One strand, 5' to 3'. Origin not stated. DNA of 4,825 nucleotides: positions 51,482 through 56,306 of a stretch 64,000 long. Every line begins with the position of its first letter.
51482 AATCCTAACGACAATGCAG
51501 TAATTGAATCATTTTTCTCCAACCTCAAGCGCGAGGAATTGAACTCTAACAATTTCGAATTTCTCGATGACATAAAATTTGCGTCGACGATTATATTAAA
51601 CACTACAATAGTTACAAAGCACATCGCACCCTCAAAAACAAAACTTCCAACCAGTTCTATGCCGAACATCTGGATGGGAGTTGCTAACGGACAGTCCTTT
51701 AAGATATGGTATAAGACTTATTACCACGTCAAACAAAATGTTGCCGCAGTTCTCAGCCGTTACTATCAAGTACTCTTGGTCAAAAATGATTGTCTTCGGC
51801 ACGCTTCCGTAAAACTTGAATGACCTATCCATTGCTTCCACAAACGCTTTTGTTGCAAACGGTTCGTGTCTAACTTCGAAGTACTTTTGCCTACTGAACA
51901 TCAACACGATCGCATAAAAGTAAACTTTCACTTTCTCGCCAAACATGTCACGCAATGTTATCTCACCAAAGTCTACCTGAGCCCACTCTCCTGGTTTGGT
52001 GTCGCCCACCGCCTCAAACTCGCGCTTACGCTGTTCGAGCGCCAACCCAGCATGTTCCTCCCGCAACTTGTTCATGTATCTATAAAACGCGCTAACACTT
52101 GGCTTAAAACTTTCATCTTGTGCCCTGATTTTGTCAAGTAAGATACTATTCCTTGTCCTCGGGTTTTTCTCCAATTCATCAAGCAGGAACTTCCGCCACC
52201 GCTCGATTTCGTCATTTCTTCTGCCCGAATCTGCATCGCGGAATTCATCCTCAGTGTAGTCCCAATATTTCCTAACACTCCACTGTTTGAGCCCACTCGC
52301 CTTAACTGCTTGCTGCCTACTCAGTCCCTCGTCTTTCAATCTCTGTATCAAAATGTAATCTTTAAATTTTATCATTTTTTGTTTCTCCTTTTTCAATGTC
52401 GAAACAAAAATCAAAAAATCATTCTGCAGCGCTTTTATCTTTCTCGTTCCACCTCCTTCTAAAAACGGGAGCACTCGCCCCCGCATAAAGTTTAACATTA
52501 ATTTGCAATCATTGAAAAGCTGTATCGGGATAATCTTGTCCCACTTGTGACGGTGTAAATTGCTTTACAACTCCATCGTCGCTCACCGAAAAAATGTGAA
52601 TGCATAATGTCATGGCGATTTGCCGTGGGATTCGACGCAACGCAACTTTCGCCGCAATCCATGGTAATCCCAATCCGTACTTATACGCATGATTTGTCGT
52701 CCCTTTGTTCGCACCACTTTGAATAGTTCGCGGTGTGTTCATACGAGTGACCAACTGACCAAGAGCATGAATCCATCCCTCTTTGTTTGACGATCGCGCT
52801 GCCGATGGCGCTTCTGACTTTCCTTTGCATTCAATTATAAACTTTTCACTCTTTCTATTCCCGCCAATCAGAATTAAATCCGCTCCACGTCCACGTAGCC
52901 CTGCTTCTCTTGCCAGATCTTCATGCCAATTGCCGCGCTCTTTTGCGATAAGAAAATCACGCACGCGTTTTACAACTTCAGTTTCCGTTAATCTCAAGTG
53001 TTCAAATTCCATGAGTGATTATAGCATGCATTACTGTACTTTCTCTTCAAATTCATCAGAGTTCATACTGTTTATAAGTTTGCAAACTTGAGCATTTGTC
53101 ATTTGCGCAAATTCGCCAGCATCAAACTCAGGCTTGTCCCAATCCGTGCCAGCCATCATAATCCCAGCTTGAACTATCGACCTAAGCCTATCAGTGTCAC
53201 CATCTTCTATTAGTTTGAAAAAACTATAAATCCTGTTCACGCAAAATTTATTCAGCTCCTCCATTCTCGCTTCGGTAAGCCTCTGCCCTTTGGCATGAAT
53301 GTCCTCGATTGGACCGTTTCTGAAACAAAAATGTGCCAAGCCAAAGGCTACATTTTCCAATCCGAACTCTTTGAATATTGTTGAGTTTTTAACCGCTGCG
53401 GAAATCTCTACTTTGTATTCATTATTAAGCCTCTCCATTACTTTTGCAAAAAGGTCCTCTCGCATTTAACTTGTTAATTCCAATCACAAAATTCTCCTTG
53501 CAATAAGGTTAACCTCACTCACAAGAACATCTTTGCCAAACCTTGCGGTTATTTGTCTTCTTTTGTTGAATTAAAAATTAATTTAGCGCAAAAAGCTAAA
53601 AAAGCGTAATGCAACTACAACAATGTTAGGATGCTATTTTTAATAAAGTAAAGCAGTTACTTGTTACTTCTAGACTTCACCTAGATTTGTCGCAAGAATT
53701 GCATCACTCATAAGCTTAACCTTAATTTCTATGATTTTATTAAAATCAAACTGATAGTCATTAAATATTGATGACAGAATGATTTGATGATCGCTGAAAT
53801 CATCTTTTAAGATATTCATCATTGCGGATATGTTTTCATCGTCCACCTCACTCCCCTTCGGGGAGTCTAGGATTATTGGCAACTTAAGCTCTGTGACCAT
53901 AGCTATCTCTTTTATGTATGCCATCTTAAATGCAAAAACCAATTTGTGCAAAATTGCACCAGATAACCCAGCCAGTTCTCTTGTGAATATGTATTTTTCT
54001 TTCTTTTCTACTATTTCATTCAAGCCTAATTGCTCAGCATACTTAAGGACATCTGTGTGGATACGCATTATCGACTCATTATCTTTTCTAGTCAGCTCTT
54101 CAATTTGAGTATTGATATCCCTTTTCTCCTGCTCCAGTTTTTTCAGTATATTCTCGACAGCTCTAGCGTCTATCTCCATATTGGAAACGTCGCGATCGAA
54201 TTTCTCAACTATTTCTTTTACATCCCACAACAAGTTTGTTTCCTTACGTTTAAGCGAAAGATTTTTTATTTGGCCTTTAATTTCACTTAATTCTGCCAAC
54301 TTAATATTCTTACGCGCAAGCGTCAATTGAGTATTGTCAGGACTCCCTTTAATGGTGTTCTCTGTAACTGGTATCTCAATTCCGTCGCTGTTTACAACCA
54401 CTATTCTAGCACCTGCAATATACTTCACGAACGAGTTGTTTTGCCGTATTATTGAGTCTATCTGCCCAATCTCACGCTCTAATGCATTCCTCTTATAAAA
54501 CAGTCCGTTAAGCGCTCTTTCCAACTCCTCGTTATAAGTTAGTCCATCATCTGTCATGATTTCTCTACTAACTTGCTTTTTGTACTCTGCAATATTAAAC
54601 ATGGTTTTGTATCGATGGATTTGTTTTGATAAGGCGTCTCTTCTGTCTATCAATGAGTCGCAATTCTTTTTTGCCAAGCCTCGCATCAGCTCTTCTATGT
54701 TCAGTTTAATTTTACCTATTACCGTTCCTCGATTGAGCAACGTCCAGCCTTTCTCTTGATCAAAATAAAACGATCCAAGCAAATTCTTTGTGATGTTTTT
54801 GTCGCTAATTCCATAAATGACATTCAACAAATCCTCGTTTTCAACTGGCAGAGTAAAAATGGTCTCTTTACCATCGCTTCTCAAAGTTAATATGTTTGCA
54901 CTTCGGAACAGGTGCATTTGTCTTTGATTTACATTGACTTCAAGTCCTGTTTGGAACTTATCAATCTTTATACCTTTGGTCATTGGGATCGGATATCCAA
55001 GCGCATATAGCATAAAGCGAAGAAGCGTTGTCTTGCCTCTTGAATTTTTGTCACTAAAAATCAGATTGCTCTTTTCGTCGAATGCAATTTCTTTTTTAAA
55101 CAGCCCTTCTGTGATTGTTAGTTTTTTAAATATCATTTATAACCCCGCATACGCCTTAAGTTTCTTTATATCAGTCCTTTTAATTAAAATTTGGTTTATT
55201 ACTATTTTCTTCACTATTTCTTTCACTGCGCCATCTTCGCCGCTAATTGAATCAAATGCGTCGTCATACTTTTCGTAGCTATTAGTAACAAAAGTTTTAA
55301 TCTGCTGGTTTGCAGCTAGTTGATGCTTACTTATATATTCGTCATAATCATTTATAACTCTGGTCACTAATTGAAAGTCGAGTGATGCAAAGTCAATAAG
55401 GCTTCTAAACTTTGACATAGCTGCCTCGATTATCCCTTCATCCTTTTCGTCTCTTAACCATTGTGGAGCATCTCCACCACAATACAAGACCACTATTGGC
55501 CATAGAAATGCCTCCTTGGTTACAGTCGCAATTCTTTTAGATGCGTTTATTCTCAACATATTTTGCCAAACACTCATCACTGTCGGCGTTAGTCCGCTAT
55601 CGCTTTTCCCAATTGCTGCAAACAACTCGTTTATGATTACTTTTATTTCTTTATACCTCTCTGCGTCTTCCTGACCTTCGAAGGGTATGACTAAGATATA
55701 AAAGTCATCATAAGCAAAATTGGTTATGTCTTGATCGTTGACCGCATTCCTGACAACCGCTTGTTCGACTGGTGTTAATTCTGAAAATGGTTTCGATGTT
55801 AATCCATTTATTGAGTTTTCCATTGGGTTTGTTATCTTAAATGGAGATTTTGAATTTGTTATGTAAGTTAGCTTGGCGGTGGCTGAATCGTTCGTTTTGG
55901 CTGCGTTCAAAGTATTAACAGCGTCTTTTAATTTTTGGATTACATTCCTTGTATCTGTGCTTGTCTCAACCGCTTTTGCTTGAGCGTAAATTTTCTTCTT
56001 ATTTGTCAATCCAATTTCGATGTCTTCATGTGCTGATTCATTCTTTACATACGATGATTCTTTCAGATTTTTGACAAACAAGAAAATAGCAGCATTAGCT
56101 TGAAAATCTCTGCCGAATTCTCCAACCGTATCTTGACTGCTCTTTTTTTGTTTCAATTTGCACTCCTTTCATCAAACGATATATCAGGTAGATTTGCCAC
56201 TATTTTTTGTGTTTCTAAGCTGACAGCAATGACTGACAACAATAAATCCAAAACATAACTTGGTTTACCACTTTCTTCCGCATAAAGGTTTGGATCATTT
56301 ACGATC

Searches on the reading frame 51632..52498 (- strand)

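Call 10: search_protein_families(library=pfam, proteins=[window:51632-52498:-], max_evalue=0.001)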
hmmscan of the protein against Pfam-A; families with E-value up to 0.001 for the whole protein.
window:51632-52498:- (288 aa): 1 family
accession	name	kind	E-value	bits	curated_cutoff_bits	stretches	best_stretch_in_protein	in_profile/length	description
PF00665.32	rve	-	5.7e-05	23.8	32.6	1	167-242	2-75/102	Integrase core domain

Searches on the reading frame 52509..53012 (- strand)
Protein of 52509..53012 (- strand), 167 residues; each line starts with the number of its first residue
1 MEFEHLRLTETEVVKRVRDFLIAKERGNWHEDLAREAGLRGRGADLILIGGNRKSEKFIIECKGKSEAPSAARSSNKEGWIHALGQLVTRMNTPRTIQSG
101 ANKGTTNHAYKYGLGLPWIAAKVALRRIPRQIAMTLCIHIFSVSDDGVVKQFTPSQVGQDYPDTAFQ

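Call 4: search_protein_families(library=pfam, proteins=[window:52509-53012:-], max_evalue=0.1)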
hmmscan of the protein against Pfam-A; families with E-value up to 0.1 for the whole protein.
window:52509-53012:- (167 aa): 0 families

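Call 6: search_protein_families(library=padloc, proteins=[window:52509-53012:-], max_evalue=0.1)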
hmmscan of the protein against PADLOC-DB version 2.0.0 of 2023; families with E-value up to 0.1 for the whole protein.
window:52509-53012:- (167 aa): 0 families

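Call 7: search_protein_families(library=ncbifam, proteins=[window:52509-53012:-], max_evalue=0.1)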
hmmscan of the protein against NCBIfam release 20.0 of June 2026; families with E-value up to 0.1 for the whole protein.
window:52509-53012:- (167 aa): 0 families

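Call 8: search_protein_families(library=phrogs, proteins=[window:52509-53012:-], max_evalue=0.1)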
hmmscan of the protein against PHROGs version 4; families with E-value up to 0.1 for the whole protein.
window:52509-53012:- (167 aa): 0 families

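Call 49: search_solved_structures(query=window:52509-53012:-, max_evalue=10)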
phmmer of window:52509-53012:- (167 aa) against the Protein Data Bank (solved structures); distinct sequences matched with E-value up to 10: 3.
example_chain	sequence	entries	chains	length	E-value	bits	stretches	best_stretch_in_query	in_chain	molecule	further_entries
9pat_C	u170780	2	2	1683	0.44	13.6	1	123-157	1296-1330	6-deoxyerythronolide-B synthase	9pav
9pat_A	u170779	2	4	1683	0.44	13.6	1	123-157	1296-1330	6-deoxyerythronolide-B synthase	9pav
9pc6_A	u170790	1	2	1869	0.51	13.4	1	123-157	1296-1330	6-deoxyerythronolide-B synthase,RifR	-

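Call 57: find_homologous_proteins(query=window:52509-53012:-)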
Query window:52509-53012:- (167 aa): 318 proteins with E <= 0.001 among 368 candidates; the best 120 are listed.
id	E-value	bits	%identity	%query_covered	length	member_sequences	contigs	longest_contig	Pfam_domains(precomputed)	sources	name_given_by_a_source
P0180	4.4e-107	373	100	100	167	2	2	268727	-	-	-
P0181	1.6e-64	235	63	98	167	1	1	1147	-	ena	-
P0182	1.2e-59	219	61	100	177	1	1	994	-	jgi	-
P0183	1.5e-59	218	65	96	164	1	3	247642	-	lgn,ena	-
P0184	3.0e-59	217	64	95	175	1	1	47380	-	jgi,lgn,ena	-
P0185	3.6e-59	217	63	99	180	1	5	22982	-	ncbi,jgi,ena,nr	ncbi:MAG: hypothetical protein E7620_03550 [Ruminococcaceae bacterium]|nr:hypothetical protein [Osci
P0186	8.6e-59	216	65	95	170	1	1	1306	-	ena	-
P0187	1.8e-58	215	60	99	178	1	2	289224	-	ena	-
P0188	5.0e-58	214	59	99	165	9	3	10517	-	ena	-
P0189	5.7e-58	213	61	96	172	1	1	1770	-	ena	-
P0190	7.2e-58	213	63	96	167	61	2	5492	-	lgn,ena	-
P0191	1.6e-57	212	60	97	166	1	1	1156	-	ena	-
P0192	2.6e-57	211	61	96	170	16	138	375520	-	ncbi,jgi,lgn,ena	ncbi:hypothetical protein AAAT68_12790 [Lawsonibacter asaccharolyticus]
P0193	2.7e-57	211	58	100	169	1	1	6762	-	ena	-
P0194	3.0e-57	211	59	98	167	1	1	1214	-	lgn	-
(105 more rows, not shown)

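Call 59: find_encoding_contigs(protein=P0192, flank=4000, max_places=6)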
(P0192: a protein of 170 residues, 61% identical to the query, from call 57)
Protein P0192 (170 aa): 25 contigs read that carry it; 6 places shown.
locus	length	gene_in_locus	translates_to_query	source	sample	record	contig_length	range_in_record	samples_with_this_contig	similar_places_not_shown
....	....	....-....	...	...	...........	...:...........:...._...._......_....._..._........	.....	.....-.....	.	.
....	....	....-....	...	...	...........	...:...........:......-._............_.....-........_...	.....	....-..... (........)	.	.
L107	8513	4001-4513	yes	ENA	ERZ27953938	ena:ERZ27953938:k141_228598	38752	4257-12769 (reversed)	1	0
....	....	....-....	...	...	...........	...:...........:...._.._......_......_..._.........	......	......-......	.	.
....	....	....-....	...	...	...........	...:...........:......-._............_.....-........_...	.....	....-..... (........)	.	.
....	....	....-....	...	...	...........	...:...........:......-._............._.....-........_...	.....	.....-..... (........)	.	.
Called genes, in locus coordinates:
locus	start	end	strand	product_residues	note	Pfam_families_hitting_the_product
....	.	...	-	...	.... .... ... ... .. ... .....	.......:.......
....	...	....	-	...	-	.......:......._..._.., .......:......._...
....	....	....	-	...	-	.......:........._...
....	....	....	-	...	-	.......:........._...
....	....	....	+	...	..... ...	-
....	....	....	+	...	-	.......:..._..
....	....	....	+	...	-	-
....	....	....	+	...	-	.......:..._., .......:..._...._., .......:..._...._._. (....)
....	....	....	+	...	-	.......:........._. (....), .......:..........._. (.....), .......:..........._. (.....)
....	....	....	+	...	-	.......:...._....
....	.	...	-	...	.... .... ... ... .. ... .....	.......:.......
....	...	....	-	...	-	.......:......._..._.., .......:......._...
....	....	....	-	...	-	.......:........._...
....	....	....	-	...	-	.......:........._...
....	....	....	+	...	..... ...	-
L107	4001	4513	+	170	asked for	-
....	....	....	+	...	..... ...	-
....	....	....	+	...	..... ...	-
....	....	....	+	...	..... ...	-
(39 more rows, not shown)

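Call 60: find_encoding_contigs(protein=P0183, flank=4000, max_places=3)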
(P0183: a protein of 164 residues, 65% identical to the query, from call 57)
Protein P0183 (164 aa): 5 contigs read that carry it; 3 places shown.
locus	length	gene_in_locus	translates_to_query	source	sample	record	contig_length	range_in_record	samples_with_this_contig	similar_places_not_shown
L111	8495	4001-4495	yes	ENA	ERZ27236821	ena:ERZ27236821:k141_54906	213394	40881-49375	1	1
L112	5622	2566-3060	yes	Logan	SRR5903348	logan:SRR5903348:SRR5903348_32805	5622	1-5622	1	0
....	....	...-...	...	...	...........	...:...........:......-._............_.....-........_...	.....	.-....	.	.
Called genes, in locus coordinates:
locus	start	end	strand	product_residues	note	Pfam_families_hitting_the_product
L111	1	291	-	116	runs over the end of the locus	PF00239:Resolvase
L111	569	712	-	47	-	-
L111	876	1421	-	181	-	PF13751:DDE_Tnp_1_6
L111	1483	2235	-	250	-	PF05598:DUF772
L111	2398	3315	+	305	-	PF18862:ApeA_NTD1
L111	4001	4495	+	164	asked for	-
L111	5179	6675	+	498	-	PF00749:tRNA-synt_1c, PF19269:Anticodon_2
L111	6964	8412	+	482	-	PF00209:SNF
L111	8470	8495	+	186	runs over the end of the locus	PF04542:Sigma70_r2, PF08281:Sigma70_r4_2, PF04545:Sigma70_r4 (weak)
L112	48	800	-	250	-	PF05598:DUF772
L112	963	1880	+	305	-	PF18862:ApeA_NTD1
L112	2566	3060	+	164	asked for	-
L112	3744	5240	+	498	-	PF00749:tRNA-synt_1c, PF19269:Anticodon_2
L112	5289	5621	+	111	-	?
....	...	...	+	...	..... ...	-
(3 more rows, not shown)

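Call 68: search_solved_structures(query=A4, max_evalue=10)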
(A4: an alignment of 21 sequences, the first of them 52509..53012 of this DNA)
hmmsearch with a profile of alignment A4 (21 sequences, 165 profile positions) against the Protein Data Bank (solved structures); distinct sequences matched with E-value up to 10: 1.
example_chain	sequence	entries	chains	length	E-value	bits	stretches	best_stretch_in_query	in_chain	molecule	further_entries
8bep_F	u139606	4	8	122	2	10.9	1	99-156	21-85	Cytochrome b-c1 complex subunit 7-2, mitochondrial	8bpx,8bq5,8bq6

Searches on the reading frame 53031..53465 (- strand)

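Call 4: search_protein_families(library=pfam, proteins=[window:53031-53465:-], max_evalue=0.1)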
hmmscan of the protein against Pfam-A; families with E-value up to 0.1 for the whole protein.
window:53031-53465:- (144 aa): 0 families

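Call 6: search_protein_families(library=padloc, proteins=[window:53031-53465:-], max_evalue=0.1)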
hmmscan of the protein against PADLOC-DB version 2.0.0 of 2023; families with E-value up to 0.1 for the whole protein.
window:53031-53465:- (144 aa): 0 families

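Call 7: search_protein_families(library=ncbifam, proteins=[window:53031-53465:-], max_evalue=0.1)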
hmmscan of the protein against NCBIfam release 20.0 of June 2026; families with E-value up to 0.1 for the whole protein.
window:53031-53465:- (144 aa): 1 family
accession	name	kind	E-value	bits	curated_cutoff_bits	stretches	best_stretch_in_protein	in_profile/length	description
NF004064.0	PRK05578.1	equivalog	0.055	13.5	74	1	16-62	26-71/130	cytidine deaminase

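Call 8: search_protein_families(library=phrogs, proteins=[window:53031-53465:-], max_evalue=0.1)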
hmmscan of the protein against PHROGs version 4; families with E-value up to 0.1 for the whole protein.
window:53031-53465:- (144 aa): 0 families

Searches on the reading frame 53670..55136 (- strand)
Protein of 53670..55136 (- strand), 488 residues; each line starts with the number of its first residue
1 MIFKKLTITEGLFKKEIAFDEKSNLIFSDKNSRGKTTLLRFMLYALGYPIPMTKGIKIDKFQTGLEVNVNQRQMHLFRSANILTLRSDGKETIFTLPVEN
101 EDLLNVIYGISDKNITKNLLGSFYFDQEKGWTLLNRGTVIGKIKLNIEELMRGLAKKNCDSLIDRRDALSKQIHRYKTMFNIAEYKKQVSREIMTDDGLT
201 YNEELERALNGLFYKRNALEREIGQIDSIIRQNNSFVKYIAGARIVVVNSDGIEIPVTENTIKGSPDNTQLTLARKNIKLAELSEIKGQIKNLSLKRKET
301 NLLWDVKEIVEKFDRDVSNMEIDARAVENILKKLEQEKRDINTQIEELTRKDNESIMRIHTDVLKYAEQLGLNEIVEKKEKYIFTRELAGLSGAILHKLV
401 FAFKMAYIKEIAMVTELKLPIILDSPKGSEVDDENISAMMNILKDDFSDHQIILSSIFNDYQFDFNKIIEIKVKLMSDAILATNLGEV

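Call 4: search_protein_families(library=pfam, proteins=[window:53670-55136:-], max_evalue=0.1)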
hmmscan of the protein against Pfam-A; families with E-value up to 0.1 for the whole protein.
window:53670-55136:- (488 aa): 2 families
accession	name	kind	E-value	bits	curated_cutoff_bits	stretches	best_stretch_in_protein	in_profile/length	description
PF24564.1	DUF7605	-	0.032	14.6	27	1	294-365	68-139/183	Domain of unknown function (DUF7605)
PF22481.1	DUF6985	-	0.065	14.2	24.5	0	412-474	18-82/148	Domain of unknown function (DUF6985)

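Call 6: search_protein_families(library=padloc, proteins=[window:53670-55136:-], max_evalue=0.1)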
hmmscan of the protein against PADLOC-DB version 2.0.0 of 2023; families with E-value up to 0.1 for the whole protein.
window:53670-55136:- (488 aa): 18 families
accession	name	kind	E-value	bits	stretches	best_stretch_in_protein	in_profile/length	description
PDLC04663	PDC-M46B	-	4.8e-163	541.6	1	1-478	1-478/483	-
PDLC03860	LmuB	-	1.6e-25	87.7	2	272-474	334-540/565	-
PDLC00252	LmuB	-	1.4e-15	55.1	2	1-132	3-148/554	AAA ATPase domain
PDLC04526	PDC-M22B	-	1.4e-15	55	2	18-95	19-96/535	-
PDLC00254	LmuB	-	3.6e-15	53.6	2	280-472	346-533/563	AAA ATPase domain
PDLC00249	LmuB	-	2.7e-12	44.1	2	274-474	337-538/565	AAA ATPase domain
PDLC00257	LmuB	-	1.5e-11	41.8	2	1-91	4-96/571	AAA ATPase domain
PDLC03859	LmuB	-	4.5e-10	37.3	2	159-470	337-593/611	-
PDLC00253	LmuB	-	1.1e-09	35.4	1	273-474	334-534/567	AAA ATPase domain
PDLC00262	LmuB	-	1.6e-09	35.1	2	386-464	482-563/588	AAA ATPase domain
PDLC00259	LmuB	-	4.5e-09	33.7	2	386-464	482-563/588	AAA ATPase domain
PDLC00255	LmuB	-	4.8e-08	30.3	2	169-471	214-521/550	AAA ATPase domain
PDLC03864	LmuB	-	3.5e-07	27.2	2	8-46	59-97/657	-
PDLC00258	LmuB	-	1e-06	26.4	1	15-91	20-96/376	AAA ATPase domain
PDLC03862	LmuB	-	0.001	15.5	1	16-79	22-85/643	-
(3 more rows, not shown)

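Call 7: search_protein_families(library=ncbifam, proteins=[window:53670-55136:-], max_evalue=0.1)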
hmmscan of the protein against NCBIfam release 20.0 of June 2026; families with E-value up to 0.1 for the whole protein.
window:53670-55136:- (488 aa): 1 family
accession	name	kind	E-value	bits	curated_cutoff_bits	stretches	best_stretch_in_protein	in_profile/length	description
NF005092.1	PRK06522.2-3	equivalog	0.059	12.5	500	0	231-373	147-280/296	2-dehydropantoate 2-reductase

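Call 8: search_protein_families(library=phrogs, proteins=[window:53670-55136:-], max_evalue=0.1)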
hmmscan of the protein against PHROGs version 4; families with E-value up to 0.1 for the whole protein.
window:53670-55136:- (488 aa): 2 families
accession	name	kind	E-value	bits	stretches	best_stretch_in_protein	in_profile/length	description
phrog_19330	-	unknown function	0.0041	18.2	1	166-237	8-78/117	-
phrog_36381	-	unknown function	0.091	13.9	0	180-266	15-99/122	-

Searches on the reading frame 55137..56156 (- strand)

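Call 10: search_protein_families(library=pfam, proteins=[window:55137-56156:-], max_evalue=0.001)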
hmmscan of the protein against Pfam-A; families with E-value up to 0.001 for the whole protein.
window:55137-56156:- (339 aa): 0 families

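Call 61: search_protein_families(library=padloc, proteins=[window:55137-56153:-], max_evalue=0.01)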
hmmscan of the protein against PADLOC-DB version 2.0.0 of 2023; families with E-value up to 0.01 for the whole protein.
window:55137-56153:- (338 aa): 4 families
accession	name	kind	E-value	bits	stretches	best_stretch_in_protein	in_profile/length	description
PDLC04661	PDC-M46A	-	8.5e-79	263.3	1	9-334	8-331/335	-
PDLC04662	PDC-M46A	-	2.2e-53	179.9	1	4-337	11-348/349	-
PDLC04660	PDC-M46A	-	1.9e-32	110.7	1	10-337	14-348/349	-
PDLC04659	PDC-M46A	-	1.3e-19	68.5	1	12-324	10-320/330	-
